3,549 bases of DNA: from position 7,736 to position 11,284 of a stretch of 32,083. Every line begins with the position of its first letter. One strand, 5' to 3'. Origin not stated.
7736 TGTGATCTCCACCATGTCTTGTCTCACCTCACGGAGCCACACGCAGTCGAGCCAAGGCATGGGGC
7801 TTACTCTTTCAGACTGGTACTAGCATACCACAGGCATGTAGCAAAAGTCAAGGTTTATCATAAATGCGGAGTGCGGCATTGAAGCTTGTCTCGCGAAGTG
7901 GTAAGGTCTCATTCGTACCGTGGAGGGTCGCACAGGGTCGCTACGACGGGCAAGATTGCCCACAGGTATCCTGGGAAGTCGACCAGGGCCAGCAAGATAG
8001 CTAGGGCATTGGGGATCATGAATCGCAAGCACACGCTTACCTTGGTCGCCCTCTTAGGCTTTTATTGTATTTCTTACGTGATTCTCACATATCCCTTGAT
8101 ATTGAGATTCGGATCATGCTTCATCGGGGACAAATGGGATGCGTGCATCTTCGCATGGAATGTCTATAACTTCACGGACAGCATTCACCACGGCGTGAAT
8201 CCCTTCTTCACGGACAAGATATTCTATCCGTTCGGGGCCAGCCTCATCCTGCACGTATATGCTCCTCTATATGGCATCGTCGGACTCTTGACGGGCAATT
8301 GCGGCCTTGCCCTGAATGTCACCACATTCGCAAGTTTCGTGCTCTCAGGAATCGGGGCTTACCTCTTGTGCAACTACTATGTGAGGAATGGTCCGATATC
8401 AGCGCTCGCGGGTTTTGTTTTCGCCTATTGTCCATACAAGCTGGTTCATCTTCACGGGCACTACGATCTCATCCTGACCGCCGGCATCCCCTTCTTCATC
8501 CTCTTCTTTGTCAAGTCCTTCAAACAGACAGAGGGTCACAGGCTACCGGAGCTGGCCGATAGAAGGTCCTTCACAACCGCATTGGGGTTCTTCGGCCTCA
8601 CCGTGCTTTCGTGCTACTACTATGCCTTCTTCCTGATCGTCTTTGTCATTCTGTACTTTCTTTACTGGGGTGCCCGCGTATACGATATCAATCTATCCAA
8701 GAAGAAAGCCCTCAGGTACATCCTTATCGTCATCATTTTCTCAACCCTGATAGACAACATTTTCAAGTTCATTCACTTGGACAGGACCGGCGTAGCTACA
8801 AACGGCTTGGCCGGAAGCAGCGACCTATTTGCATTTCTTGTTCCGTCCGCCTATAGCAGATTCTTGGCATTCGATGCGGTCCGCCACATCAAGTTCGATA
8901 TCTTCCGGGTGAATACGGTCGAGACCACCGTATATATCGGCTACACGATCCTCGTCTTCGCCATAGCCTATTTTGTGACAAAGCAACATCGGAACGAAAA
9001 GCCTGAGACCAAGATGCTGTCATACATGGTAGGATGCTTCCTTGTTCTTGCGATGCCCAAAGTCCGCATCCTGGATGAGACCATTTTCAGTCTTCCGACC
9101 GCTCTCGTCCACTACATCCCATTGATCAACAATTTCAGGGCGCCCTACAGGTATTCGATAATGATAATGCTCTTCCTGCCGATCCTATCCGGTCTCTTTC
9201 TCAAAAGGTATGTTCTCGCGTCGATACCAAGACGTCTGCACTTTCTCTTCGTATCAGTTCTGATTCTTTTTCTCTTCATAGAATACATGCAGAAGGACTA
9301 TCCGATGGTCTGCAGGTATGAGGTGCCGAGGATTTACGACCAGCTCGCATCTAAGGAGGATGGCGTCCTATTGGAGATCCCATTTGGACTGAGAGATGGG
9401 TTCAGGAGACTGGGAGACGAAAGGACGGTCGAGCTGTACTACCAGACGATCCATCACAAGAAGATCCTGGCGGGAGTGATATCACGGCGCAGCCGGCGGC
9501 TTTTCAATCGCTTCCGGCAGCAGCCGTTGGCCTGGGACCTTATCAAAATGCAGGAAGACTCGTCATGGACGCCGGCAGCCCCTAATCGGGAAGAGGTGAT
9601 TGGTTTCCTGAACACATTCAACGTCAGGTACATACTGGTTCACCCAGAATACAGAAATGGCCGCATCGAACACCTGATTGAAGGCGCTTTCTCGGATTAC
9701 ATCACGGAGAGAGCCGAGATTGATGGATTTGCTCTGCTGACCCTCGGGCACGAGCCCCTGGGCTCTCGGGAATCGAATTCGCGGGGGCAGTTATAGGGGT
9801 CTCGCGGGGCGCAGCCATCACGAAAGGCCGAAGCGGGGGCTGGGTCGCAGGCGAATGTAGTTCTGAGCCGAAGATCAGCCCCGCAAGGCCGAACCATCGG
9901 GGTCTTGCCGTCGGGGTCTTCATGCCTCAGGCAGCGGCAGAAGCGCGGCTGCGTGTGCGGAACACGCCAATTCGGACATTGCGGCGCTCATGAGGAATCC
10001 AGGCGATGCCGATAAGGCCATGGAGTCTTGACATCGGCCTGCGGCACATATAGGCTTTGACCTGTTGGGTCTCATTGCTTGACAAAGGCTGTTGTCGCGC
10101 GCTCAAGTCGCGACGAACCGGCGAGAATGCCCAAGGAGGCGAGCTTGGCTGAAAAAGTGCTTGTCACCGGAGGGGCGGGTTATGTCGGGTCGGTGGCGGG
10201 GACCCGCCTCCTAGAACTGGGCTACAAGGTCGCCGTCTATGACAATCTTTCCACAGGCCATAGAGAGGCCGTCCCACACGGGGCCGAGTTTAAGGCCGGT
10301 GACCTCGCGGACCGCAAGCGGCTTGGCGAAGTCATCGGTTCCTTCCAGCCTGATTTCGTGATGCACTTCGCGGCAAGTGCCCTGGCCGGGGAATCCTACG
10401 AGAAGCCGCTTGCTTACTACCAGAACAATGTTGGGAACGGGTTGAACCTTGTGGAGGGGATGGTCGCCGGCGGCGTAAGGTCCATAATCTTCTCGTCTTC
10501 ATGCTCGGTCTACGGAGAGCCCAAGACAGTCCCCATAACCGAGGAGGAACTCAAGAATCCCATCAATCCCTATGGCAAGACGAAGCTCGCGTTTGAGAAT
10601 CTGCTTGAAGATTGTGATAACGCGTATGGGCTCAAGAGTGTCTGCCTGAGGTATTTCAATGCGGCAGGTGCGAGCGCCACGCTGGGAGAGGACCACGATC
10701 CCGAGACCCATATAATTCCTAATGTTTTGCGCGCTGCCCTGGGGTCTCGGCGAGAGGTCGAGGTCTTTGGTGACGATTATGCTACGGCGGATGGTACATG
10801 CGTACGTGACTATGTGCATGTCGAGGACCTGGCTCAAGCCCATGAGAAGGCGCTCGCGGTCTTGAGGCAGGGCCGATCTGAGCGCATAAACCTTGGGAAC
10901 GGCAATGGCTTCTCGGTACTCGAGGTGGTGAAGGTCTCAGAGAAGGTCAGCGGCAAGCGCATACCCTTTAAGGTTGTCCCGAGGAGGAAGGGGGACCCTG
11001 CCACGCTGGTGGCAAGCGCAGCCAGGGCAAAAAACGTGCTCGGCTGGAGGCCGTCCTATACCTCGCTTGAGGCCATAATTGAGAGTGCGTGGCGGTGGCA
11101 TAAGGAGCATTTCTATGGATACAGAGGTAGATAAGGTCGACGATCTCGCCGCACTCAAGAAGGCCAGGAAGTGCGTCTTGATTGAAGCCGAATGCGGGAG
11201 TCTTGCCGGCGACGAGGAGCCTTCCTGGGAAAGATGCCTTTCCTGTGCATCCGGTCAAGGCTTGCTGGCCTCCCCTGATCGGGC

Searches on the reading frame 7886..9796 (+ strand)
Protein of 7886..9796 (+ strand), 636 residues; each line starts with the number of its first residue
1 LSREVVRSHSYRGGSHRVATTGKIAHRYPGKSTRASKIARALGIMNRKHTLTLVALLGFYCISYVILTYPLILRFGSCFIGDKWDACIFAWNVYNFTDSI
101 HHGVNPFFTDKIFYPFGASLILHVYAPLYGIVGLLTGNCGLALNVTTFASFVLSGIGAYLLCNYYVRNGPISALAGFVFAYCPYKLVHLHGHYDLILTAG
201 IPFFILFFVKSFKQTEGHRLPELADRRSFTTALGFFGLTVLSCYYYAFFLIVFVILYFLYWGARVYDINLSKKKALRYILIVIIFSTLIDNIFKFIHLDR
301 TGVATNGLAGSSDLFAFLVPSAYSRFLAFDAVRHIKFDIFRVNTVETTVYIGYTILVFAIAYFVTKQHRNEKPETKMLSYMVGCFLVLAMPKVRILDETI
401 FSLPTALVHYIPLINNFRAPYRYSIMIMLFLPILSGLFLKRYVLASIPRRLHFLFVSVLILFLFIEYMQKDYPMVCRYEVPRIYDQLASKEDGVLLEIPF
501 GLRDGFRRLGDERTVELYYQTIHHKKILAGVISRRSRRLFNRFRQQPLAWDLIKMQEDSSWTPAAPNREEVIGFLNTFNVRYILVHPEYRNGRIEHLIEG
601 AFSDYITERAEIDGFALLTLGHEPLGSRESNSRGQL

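Call 12: search_protein_families(library=pfam, proteins=[window:7886-9796:+], max_evalue=0.001)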
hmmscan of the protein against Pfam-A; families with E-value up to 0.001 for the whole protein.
window:7886-9796:+ (636 aa): 0 families

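Call 33: search_protein_families(library=pfam, proteins=[window:7886-9796:+], max_evalue=10)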
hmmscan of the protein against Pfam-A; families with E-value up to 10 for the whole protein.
window:7886-9796:+ (636 aa): 1 family
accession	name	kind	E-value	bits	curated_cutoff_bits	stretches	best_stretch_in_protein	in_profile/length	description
PF13074.11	DUF3938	-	0.47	11.5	25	1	50-88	41-78/98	Protein of unknown function (DUF3938)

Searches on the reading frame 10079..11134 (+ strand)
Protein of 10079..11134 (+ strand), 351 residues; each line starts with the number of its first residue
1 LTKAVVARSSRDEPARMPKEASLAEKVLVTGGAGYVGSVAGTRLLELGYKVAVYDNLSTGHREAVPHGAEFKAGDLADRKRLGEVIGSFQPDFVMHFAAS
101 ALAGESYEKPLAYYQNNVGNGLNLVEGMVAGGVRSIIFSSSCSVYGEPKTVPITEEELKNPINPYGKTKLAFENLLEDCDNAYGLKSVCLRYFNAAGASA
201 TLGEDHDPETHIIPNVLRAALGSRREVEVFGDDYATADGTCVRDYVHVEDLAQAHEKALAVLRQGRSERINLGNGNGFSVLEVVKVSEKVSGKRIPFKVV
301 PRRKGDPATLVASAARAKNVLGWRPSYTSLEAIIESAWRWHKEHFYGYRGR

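Call 12: search_protein_families(library=pfam, proteins=[window:10079-11134:+], max_evalue=0.001)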
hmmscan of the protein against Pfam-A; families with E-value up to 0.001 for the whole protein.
window:10079-11134:+ (351 aa): 6 families
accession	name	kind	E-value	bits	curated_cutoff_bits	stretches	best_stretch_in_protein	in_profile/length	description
PF01370.27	Epimerase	-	1.1e-55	189.2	20.9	1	27-273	1-240/240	NAD dependent epimerase/dehydratase family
PF16363.11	GDP_Man_Dehyd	-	2.3e-50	172.4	27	1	28-331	1-327/332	GDP-mannose 4,6 dehydratase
PF04321.23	RmlD_sub_bind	-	2e-11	44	27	1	26-178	2-138/287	RmlD substrate binding domain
PF01073.25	3Beta_HSD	-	5.8e-10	39.1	22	1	28-264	1-234/280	3-beta hydroxysteroid dehydrogenase/isomerase family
PF02719.21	Polysacc_synt_2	-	3.2e-07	30.3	20.2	1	27-199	1-175/293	Polysaccharide biosynthesis protein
PF05368.20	NmrA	-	6.6e-07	29.7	27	1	25-141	3-107/298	NmrA-like family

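Call 77: search_protein_families(library=ncbifam, proteins=[window:10079-11134:+], max_evalue=0.00001)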
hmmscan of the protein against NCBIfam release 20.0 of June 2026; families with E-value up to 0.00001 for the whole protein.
window:10079-11134:+ (351 aa): 20 families
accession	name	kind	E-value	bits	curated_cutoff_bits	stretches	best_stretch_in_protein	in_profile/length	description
TIGR01179.1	galE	equivalog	1.1e-122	409.1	262.3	1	26-344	1-328/332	UDP-glucose 4-epimerase GalE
NF007956.0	PRK10675.1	subfamily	3.6e-74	249.9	394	1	26-349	2-337/338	UDP-glucose 4-epimerase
TIGR01181.1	dTDP_gluc_dehyt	equivalog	1.5e-32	112.9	365.1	1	26-344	1-314/321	dTDP-glucose 4,6-dehydratase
TIGR04180.1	EDH_00030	hypoth_equivalog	3e-26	92.2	475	1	27-327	1-296/297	NAD-dependent 4,6-dehydratase LegB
TIGR02197.1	heptose_epim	equivalog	3.8e-26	92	274.6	1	27-297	1-268/316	ADP-glyceromanno-heptose 6-epimerase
TIGR02622.1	CDP_4_6_dhtase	equivalog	6.9e-20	71.5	278.45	1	25-344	5-333/352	CDP-glucose 4,6-dehydratase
NF011728.1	PRK15181.1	equivalog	8.2e-17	61.2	760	1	25-255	16-245/348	Vi polysaccharide biosynthesis UDP-N-acetylglucosaminuronic acid C-4 epimerase TviC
TIGR03466.1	HpnA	hypoth_equivalog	4.3e-16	58.7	367.65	1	26-186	2-161/327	hopanoid-associated sugar epimerase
NF007582.0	PRK10217.1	equivalog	8.3e-15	54.7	698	1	25-286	2-265/355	dTDP-glucose 4,6-dehydratase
NF007490.0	PRK10084.1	subfamily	1.7e-14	53.6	649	2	26-126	2-109/361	dTDP-glucose 4,6-dehydratase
NF047922.1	GDPFucSynFcl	equivalog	3.5e-14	53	500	1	71-344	34-304/308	GDP-L-fucose synthase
NF042422.1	oxyalk_red_OleD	equivalog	1.2e-13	51.2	580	1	26-266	2-222/329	2-alkyl-3-oxoalkanoate reductase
NF042423.1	oxyalk_red_Shew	equivalog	1.7e-11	43.8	580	1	24-236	8-204/331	2-alkyl-3-oxoalkanoate reductase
NF008360.0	PRK11150.1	equivalog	7.9e-11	41.7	452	1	27-287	2-250/310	ADP-glyceromanno-heptose 6-epimerase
NF043036.1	ErythonDh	equivalog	3.4e-10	39.6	325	1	26-178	2-162/321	D-erythronate dehydrogenase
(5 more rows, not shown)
